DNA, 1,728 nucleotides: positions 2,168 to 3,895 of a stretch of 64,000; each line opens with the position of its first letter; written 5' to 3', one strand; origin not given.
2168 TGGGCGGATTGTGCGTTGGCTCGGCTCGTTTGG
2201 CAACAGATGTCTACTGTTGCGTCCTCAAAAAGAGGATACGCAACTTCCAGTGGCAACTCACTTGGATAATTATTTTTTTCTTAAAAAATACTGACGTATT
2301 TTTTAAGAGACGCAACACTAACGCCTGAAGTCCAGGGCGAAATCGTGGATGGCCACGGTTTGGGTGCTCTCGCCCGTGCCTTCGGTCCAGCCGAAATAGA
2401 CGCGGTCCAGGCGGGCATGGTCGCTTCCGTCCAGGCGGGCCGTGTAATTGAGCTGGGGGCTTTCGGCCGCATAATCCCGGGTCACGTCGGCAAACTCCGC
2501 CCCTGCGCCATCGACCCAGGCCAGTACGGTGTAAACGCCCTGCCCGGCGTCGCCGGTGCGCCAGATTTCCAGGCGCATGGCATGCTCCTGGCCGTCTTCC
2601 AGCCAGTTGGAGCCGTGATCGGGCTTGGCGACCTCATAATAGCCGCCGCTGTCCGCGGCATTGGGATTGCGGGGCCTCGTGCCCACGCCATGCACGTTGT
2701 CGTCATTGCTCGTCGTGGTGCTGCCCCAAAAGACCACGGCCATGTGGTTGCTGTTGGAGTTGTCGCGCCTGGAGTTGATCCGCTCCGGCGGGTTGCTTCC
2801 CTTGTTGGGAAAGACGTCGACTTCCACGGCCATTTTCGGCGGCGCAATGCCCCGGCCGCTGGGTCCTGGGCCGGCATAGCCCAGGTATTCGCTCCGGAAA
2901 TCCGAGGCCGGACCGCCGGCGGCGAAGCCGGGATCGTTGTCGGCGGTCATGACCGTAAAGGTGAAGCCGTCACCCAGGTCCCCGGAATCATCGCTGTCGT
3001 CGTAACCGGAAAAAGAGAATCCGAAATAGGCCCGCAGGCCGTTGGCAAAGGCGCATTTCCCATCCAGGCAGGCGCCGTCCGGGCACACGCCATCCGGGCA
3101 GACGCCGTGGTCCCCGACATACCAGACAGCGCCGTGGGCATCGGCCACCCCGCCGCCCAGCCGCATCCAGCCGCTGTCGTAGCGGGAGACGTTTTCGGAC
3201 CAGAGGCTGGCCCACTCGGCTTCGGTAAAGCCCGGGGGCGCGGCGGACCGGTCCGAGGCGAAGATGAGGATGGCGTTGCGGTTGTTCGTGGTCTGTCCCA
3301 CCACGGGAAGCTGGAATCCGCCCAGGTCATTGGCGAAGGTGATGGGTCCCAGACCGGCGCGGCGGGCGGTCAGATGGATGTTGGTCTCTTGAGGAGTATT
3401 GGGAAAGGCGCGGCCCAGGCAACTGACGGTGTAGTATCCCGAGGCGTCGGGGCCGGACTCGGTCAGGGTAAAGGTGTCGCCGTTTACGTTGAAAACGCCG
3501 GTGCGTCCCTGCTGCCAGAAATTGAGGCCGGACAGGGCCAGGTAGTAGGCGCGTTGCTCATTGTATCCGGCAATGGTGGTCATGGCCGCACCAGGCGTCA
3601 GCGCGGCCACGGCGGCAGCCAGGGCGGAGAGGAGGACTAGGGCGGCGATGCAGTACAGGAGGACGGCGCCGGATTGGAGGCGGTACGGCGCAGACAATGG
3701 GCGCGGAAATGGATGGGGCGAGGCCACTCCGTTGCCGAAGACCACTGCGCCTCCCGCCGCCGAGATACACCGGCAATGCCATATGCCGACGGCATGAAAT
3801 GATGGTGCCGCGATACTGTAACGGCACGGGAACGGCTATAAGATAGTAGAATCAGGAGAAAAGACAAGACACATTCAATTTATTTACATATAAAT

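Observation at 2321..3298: Pilus-anchored L-type-lectin-like domain: candidate carbohydrate-binding tip adhesin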

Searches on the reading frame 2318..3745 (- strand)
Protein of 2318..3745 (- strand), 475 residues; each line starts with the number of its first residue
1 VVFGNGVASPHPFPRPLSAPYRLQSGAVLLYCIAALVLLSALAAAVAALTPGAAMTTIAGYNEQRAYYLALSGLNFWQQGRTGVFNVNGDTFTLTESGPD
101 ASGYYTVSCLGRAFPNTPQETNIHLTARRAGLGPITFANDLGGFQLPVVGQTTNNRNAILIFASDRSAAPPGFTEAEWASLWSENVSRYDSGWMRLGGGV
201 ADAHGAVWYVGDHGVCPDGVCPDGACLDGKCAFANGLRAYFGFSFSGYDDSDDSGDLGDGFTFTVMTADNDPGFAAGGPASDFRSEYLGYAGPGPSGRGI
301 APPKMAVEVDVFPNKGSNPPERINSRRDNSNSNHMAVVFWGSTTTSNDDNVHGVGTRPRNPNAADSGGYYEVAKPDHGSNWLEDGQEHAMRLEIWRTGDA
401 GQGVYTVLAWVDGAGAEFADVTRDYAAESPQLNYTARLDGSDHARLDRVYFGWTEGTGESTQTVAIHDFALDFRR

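Call 3: search_protein_families(library=pfam, proteins=[window:2318-3745:-], max_evalue=1)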
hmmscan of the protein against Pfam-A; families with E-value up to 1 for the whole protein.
window:2318-3745:- (475 aa): 0 families

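Call 4: search_protein_families(library=ncbifam, proteins=[window:2318-3745:-], max_evalue=1)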
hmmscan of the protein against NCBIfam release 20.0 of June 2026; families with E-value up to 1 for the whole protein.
window:2318-3745:- (475 aa): 0 families

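Call 5: find_homologous_proteins(query=window:2318-3745:-, max_evalue=0.001)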
Query window:2318-3745:- (475 aa): 79 proteins with E <= 0.001 among 8000 candidates.
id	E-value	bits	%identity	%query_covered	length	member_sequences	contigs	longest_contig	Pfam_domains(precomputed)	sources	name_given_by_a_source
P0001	0.0e+0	1106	100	100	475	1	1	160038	-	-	-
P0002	1.5e-177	609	61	95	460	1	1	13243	-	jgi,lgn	-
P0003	6.1e-176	604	60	96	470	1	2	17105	-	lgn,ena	-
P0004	2.2e-175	602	60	98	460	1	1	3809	-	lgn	-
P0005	1.3e-170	586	58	96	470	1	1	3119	-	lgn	-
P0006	4.0e-166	572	59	95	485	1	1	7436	-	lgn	-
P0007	1.0e-165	570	56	95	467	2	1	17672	-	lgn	-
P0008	3.2e-165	569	59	95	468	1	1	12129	-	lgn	-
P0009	5.2e-162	558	55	97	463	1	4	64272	-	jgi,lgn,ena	-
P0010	1.6e-160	553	58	94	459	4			-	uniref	uniref:Uncharacterized protein n=1 Tax=Desulfovibrio sp. U5L TaxID=596152 RepID=I2Q4Q2_9BACT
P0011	1.7e-160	553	58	93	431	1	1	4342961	-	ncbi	ncbi:L-type lectin family protein [Solidesulfovibrio sp.]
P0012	1.9e-160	553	57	95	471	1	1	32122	PF18483.9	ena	-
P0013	6.5e-159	548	55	95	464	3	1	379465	-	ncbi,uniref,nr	ncbi:hypothetical protein GTA51_00005 [Desulfovibrio aerotolerans]|uniref:Uncharacterized protein n=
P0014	6.9e-158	544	56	95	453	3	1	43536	-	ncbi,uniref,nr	ncbi:hypothetical protein DVDV_1601 [Desulfovibrio sp. DV]|uniref:hypothetical protein n=1 Tax=Desul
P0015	1.2e-156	540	54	95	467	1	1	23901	-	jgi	-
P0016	2.6e-156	539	55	96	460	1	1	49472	PF18483.9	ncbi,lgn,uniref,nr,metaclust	ncbi:conserved hypothetical protein [Solidesulfovibrio fructosivorans JJ]]|uniref:Uncharacterized pr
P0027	2.4e-150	520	55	96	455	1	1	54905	PF18483.9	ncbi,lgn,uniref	ncbi:hypothetical protein [Solidesulfovibrio sp. C21]|uniref:hypothetical protein n=1 Tax=Solidesulf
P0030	1.3e-147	511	54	97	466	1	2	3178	PF18483.9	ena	-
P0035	4.4e-145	502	53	95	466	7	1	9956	PF18483.9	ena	-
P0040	1.3e-143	497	52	95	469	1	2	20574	PF18483.9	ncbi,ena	-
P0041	3.2e-143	496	52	95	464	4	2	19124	PF18483.9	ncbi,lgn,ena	-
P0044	2.3e-142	493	52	95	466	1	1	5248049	PF18483.9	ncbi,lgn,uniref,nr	ncbi:hypothetical protein [Solidesulfovibrio magneticus]|uniref:Uncharacterized protein n=1 Tax=Soli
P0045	8.4e-142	491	51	99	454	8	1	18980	PF18483.9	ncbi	-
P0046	1.4e-141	491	54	91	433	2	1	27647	PF18483.9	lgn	-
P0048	1.1e-139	484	53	88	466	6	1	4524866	PF18483.9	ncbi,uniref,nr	ncbi:hypothetical protein C3Y92_16985 [Solidesulfovibrio carbinolicus]|uniref:Uncharacterized protei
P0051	6.6e-137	475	51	100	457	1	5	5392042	PF18483.9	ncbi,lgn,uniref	ncbi:MAG: hypothetical protein ACP59X_04230 [Solidesulfovibrio sp. DCME]|uniref:hypothetical protein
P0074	1.2e-48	184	35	95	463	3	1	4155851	-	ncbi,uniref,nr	ncbi:hypothetical protein [Desulfolutivibrio sulfoxidireducens]|uniref:hypothetical protein n=1 Tax=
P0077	9.8e-36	142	32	97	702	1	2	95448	PF18483.9,PF13385.14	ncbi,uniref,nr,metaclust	ncbi:LamG domain-containing protein [Salidesulfovibrio brasiliensis]|uniref:LamG domain-containing p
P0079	2.8e-23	100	32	60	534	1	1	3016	PF07963.18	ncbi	-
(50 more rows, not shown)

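Call 6: search_solved_structures(query=window:2318-3745:-, max_evalue=10, show_alignments=3)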
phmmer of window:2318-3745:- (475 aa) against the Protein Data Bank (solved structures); distinct sequences matched with E-value up to 10: 3.
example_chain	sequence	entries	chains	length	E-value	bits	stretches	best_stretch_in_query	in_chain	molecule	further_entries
9u9z_D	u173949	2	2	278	0.18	13.6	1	128-185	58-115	CmpD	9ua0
9ua1_D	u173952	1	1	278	0.18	13.6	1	128-185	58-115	CmpD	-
4pb0_H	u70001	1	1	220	0.23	13.3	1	325-386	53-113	Ab53 heavy chain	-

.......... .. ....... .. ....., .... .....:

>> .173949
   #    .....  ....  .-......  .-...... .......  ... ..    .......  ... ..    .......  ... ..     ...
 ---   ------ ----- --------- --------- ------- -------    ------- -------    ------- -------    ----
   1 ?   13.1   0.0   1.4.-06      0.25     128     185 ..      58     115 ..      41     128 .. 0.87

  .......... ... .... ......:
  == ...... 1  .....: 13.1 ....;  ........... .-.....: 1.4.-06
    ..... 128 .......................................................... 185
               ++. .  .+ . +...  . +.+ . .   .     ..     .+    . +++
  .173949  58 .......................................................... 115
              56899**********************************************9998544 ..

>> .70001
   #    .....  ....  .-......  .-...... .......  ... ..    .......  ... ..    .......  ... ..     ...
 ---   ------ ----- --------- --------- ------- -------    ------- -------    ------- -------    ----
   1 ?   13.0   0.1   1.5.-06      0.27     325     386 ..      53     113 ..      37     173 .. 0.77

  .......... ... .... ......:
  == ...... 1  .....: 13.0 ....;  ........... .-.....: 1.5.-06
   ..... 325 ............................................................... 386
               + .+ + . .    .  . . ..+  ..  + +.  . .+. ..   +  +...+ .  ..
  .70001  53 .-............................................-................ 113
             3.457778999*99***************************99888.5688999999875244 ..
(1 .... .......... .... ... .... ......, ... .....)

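Call 10: search_protein_families(library=pfam, alignment_id=A1, max_evalue=0.01)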
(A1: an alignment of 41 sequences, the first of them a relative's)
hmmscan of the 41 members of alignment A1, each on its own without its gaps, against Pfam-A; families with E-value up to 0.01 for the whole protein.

A. member 1, P0001 (475 aa): 0 families

B. families by the number of members that match (of 41 scanned): 5 families
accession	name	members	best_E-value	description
PF18483.9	Lectin_L-type_dom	18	5.2e-07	Legume lectin beta-barrel domain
PF00139.26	Lectin_legB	5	0.00095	Legume lectin domain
PF13385.13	Laminin_G_3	2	6.2e-20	Concanavalin A-like lectin/glucanases superfamily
PF07963.17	N_methyl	1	2.6e-05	Prokaryotic N-terminal methylation motif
PF12044.14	Metallopep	1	0.0062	Putative peptidase family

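Call 11: search_solved_structures(query=A1, max_evalue=1, show_alignments=3)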
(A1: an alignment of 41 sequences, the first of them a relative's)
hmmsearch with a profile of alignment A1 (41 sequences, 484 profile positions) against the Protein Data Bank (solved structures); distinct sequences matched with E-value up to 1: 3.
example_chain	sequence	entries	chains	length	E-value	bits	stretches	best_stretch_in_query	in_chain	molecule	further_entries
7elv_E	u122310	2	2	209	0.069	15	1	253-331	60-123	legume lectin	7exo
2fmd_A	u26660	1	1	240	0.1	14.5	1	236-319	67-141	Lectin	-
9lab_B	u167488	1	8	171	0.64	11.9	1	19-85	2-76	MSHA major pilin subunit MshA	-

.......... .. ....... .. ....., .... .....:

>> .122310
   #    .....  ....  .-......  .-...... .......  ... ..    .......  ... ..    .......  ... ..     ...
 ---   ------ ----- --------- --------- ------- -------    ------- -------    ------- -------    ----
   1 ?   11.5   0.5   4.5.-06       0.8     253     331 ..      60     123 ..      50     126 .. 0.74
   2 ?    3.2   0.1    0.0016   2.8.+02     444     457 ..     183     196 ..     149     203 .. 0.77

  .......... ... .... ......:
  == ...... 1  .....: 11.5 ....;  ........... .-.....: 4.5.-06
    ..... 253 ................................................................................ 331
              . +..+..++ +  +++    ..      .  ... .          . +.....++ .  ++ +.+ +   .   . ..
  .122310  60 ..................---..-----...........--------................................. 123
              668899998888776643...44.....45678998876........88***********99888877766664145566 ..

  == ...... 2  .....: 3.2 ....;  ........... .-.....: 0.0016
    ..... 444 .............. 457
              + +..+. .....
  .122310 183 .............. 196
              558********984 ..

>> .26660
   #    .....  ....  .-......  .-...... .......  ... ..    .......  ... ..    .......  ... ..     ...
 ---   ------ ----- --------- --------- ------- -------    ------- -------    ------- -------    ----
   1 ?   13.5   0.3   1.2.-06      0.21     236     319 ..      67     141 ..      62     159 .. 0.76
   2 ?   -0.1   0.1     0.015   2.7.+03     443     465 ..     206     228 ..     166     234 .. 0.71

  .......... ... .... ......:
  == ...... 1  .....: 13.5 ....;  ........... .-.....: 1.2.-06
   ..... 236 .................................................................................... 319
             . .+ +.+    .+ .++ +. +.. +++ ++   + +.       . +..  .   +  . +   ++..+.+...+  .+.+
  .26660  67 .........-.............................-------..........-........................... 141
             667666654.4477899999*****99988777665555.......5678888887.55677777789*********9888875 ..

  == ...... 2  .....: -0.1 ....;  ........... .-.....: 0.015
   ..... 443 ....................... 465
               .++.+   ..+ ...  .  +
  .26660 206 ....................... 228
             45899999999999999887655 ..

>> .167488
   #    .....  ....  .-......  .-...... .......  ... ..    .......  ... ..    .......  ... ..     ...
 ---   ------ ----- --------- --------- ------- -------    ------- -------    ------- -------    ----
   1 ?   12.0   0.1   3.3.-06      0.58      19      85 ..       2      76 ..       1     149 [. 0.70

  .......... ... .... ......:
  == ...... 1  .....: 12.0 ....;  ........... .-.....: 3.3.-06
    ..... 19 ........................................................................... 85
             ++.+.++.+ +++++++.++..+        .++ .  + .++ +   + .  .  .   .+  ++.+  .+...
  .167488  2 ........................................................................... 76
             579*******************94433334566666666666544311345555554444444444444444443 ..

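Call 16: find_encoding_contigs(protein=P0044, flank=10000, max_places=2)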
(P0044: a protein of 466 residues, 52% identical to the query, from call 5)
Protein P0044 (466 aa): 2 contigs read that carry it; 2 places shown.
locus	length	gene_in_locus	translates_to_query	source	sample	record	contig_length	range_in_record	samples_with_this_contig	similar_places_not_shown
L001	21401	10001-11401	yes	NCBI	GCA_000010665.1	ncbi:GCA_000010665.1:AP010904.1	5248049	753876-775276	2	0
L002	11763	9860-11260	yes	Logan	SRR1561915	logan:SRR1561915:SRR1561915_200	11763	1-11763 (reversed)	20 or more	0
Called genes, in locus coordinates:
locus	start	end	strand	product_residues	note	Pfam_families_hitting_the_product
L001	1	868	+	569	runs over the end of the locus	PF05157:MshEN, PF00437:T2SSE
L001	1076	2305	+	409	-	PF28597:T2SSF_N, PF00482:T2SSF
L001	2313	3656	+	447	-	PF00158:Sigma54_activat, PF14532:Sigma54_activ_2, PF00004:AAA (faint), PF07728:AAA_5 (weak), PF25601:AAA_lid_14, PF02954:HTH_8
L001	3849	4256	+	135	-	PF07963:N_methyl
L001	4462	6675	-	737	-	PF13424:TPR_12 (faint), PF07719:TPR_2 (faint), PF13428:TPR_14 (faint), PF23914:TPR_CcmH_CycH (faint), PF13432:TPR_16 (weak), PF14559:TPR_19 (weak), PF13432:TPR_16 (weak), PF14559:TPR_19 (weak), +7 more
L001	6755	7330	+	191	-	PF07963:N_methyl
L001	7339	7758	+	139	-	PF07963:N_methyl (weak)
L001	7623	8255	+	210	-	PF07963:N_methyl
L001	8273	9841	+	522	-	-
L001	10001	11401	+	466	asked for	PF18483:Lectin_L-type_dom (weak)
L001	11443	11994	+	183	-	PF01464:SLT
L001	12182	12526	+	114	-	PF02627:CMD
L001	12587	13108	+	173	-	-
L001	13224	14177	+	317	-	PF07670:Gate (weak)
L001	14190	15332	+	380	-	PF01471:PG_binding_1, PF13406:SLT_2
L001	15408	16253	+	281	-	PF01522:Polysacc_deac_1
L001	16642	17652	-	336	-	PF01548:DEDD_Tnp_IS110, PF02371:Transposase_20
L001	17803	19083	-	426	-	PF00142:Fer4_NifH (faint), PF01656:CbiA, PF02374:ArsA_ATPase (faint), PF06564:CBP_BcsQ (faint), PF10609:ParA, PF13614:AAA_31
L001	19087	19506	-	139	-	-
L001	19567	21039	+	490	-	PF01554:MatE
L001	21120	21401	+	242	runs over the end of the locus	PF01209:Ubie_methyltran, PF13489:Methyltransf_23 (weak), PF08241:Methyltransf_11, PF08242:Methyltransf_12, PF13649:Methyltransf_25, PF13847:Methyltransf_31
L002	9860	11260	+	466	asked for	PF18483:Lectin_L-type_dom (weak)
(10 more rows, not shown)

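Call 17: predict_structure(alignment_id=A1)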
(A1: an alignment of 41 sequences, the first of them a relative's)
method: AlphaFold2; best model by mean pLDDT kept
length: 475 residues; sequences in the alignment: 41
mean_pLDDT: 85.0   pTM: 0.74
mean pLDDT of the five models: 85.0, 84.0, 83.9, 81.0, 80.4
residues with pLDDT >= 90: 233; 70-90: 174; 50-70: 47; < 50: 21
segments of 3 or more residues with pLDDT < 50: 1-21
pLDDT, mean of each block of 10 residues (from residue 1): 39 44 65 89 78 59 92 86 91 89 82 91 91 87 92 90 88 91 91 92 91 88 93 97 92 86 95 80 58 66 92 84 82 90 68 85 87 86 93 93 95 94 95 94 95 89 95 92
secondary structure, 60 per line:
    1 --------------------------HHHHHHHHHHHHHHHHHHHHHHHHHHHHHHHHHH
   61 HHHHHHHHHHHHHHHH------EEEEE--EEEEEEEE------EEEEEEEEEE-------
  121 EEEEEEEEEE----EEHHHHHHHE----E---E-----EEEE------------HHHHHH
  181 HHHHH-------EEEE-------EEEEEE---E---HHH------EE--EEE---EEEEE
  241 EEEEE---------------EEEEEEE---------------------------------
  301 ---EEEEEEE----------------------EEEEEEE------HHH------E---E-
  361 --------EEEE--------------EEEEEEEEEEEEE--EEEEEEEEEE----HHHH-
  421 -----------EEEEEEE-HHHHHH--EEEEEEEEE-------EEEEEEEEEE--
elements in order: H27-76 E83-87 E90-97 E104-113 E121-130 H137-143 E159-162 H175-185 E193-196 E204-209 E230-232 E236-245 E261-267 E304-310 E333-339 E369-372 E387-399 E402-411 H416-419 E432-438 H440-445 E448-456 E464-473

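Call 20: fold_search(model_id=the predicted structure, library=pdb)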
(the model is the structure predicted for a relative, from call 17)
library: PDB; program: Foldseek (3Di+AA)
matches with E <= 10: 1297; with E <= 0.001: 102
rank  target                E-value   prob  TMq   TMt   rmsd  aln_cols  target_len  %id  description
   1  5t7p_A                1.9e-07  1.00  0.30  0.55   7.6       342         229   12  Crystal structure of Pisum arvense lectin (PAL) complexed with X-Man (released 2017-08-09)
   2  2bqp_A                2.0e-07  1.00  0.28  0.51   8.9       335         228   14  THE STRUCTURE OF THE PEA LECTIN-D-GLUCOPYRANOSE COMPLEX (released 1998-12-16)
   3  5eyy_A                2.6e-07  1.00  0.31  0.55   7.6       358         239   11  Tetragonal Form of Centrolobium tomentosum seed lectin (CTL) complexed with Man1-3Man-OMe. (released 2016-03-16)
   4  9c4i_A                2.8e-07  1.00  0.29  0.50   8.7       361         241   12  Centrolobium microchaete seed lectin (CML) complexed with Man1-3Man-OMe (released 2024-06-26)
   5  5eyx_A                3.1e-07  1.00  0.28  0.49   8.6       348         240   10  Monoclinic Form of Centrolobium tomentosum seed lectin (CTL) complexed with Man1-3Man-OMe. (released 2016-03-16)
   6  7yl6_B                3.8e-07  1.00  0.36  0.42   5.4       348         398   12  Cell surface protein YwfG protein complexed with alpha-1,2-mannobiose (released 2023-06-07)
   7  3zvx_B                4.0e-07  1.00  0.30  0.52   8.2       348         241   11  STRUCTURE OF THE LECTIN FROM PLATYPODIUM ELEGANS IN COMPLEX WITH A TRIMANNOSIDE (released 2012-01-11)
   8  5eyx_B                4.0e-07  1.00  0.28  0.49   8.2       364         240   11  Monoclinic Form of Centrolobium tomentosum seed lectin (CTL) complexed with Man1-3Man-OMe. (released 2016-03-16)
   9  5u38_A                4.3e-07  1.00  0.28  0.50   8.8       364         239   10  Crystal structure of native lectin from Platypodium elegans seeds (PELa) complexed with Man1-3Man-OMe. (released 2017-10-04)
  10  1lec_A                4.8e-07  1.00  0.28  0.49   7.0       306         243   15  STRUCTURES OF THE LECTIN IV OF GRIFFONIA SIMPLICIFOLIA AND ITS COMPLEX WITH THE LEWIS B HUMAN BLOOD GROUP DETERMINANT  (released 1994-01-31)
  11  1q8q_A                5.6e-07  1.00  0.28  0.49   6.9       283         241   12  Pterocarpus angolensis lectin (PAL) in complex with the dimannoside Man(alpha1-4)Man (released 2004-02-10)
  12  2gnm_B                5.6e-07  1.00  0.27  0.48   7.1       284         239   13  P. angolensis lectin (PAL) treated with EDTA for 39 hours (released 2006-07-25)
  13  4m3c_A                7.8e-07  1.00  0.26  0.44   7.3       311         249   13  Structure of a binary complex between homologous tetrameric legume lectins from Butea monosperma and Spatholobus parvi (released 2013-09-18)
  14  3zvx_A                7.8e-07  1.00  0.30  0.51   8.3       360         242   10  STRUCTURE OF THE LECTIN FROM PLATYPODIUM ELEGANS IN COMPLEX WITH A TRIMANNOSIDE (released 2012-01-11)
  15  2gme_B                8.7e-07  1.00  0.26  0.47   7.7       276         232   14  Metal-free (apo) P. angolensis seed lectin (released 2006-07-25)
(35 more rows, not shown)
